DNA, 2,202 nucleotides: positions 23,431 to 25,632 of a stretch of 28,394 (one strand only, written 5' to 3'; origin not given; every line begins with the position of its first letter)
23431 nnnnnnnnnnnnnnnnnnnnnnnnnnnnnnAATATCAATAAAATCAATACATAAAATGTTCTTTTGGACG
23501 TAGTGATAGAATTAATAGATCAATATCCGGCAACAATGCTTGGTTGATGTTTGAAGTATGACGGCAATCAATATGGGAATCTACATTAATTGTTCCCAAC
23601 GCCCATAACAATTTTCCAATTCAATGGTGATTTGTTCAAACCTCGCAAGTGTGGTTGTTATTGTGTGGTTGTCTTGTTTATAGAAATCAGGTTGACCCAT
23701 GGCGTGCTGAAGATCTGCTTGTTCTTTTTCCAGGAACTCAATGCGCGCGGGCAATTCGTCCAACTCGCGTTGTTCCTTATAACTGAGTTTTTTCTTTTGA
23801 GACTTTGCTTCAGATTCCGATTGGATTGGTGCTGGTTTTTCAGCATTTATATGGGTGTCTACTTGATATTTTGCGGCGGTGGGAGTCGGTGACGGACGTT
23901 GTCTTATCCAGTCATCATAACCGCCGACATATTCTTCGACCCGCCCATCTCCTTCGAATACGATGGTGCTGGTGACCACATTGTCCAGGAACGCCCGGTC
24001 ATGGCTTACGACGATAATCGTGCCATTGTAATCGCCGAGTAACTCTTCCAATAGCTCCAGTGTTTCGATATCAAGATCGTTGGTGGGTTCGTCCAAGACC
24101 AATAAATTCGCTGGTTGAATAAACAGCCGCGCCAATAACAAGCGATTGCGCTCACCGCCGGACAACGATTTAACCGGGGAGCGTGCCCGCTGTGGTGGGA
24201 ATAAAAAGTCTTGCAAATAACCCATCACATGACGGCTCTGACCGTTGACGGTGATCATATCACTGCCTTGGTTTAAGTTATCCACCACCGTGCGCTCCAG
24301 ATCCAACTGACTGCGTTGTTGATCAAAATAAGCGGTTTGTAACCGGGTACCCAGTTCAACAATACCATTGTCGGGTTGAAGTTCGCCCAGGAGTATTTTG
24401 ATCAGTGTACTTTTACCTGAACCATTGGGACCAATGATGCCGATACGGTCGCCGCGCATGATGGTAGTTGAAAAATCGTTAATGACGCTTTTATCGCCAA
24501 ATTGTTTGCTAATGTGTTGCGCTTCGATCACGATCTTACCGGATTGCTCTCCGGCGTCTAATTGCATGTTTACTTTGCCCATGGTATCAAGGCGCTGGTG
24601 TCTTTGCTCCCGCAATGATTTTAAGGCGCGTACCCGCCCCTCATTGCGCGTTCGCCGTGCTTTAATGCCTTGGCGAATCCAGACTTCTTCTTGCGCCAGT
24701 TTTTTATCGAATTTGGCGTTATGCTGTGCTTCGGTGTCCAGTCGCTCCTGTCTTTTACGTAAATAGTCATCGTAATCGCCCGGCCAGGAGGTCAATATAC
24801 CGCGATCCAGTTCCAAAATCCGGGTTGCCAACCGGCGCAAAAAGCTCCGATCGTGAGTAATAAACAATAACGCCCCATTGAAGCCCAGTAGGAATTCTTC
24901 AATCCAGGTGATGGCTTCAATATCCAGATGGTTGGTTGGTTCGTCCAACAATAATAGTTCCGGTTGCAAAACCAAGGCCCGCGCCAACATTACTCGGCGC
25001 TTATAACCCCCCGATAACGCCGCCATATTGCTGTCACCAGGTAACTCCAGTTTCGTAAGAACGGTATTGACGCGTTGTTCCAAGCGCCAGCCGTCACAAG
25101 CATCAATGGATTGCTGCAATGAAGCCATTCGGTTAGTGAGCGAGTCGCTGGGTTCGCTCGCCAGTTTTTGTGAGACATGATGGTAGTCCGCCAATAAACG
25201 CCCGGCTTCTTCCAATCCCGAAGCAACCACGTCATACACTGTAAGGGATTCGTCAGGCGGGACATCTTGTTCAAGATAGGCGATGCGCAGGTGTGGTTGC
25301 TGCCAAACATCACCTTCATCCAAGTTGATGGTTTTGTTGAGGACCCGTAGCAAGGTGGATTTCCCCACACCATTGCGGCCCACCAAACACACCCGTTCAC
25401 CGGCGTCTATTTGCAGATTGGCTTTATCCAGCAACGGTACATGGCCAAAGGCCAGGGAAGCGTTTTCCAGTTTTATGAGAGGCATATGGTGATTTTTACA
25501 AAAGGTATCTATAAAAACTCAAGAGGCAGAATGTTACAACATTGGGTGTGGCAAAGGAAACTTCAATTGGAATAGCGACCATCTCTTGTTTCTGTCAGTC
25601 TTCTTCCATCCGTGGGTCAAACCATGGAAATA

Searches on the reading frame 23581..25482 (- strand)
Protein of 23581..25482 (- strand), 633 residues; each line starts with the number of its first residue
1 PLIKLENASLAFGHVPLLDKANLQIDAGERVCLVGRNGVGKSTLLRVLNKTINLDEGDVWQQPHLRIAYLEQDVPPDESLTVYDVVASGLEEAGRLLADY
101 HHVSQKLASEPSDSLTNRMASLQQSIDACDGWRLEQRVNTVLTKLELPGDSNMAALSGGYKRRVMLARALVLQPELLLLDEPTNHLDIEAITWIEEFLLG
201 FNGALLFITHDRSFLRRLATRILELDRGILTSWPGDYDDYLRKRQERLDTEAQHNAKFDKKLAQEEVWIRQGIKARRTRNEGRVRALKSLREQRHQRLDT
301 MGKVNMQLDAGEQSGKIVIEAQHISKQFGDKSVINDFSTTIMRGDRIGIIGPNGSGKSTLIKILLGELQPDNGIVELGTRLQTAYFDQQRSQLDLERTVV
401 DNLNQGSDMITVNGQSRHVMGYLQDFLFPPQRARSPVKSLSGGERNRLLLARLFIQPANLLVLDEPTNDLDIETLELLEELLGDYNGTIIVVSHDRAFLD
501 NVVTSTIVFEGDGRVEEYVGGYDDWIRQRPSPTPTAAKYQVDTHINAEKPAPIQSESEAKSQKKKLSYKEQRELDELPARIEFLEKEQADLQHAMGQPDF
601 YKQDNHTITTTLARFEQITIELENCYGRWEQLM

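Call 85: search_protein_families(library=pfam, proteins=[window:23581-25482:-], max_evalue=0.0001)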
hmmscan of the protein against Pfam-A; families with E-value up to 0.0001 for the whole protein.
window:23581-25482:- (633 aa): 16 families
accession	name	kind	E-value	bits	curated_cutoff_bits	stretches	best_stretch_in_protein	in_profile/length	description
PF00005.33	ABC_tran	-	6.6e-55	185.9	25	2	18-184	1-137/137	ABC transporter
PF16326.10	ABC_tran_CTD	-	2e-19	70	32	1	565-632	1-67/69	ABC transporter C-terminal domain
PF13304.12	AAA_21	-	2.1e-17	64.6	27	0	348-372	3-33/304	AAA domain, putative AbiEii toxin, Type IV TA system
PF12848.13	ABC_tran_Xtn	-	8.1e-12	45.5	25.9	1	223-295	1-75/85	ABC transporter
PF02463.25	SMC_N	-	3.1e-11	43.6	40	1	330-509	15-212/220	RecF/RecN/SMC N terminal domain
PF13191.12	AAA_16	-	5.3e-10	40.5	32.6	0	349-484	29-158/167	AAA ATPase domain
PF13555.12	AAA_29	-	1.1e-08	35.2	27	0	345-361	23-39/61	P-loop containing region of AAA domain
PF13401.12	AAA_22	-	6.7e-08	33.4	27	0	349-484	10-113/130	AAA domain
PF13175.12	AAA_15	-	2.7e-07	31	32.1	0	30-54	25-49/374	AAA ATPase domain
PF03193.22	RsgA_GTPase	-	3.7e-07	30.6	30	0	28-60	106-138/174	RsgA GTPase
PF01926.29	MMR_HSR1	-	1.1e-06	29.2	21.9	0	30-51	1-22/113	50S ribosome-binding GTPase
PF00006.31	ATP-synt_ab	-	3.2e-06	27.4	29.5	0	336-368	6-38/213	ATP synthase alpha/beta family, nucleotide-binding domain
PF13238.12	AAA_18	-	5e-06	27.4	29.4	0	31-78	1-51/128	AAA domain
PF13481.12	AAA_25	-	1.6e-05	25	27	0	25-131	30-143/195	AAA domain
PF03308.22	MeaB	-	8.2e-05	22.2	23.1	0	319-368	8-57/273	Methylmalonyl Co-A mutase-associated GTPase MeaB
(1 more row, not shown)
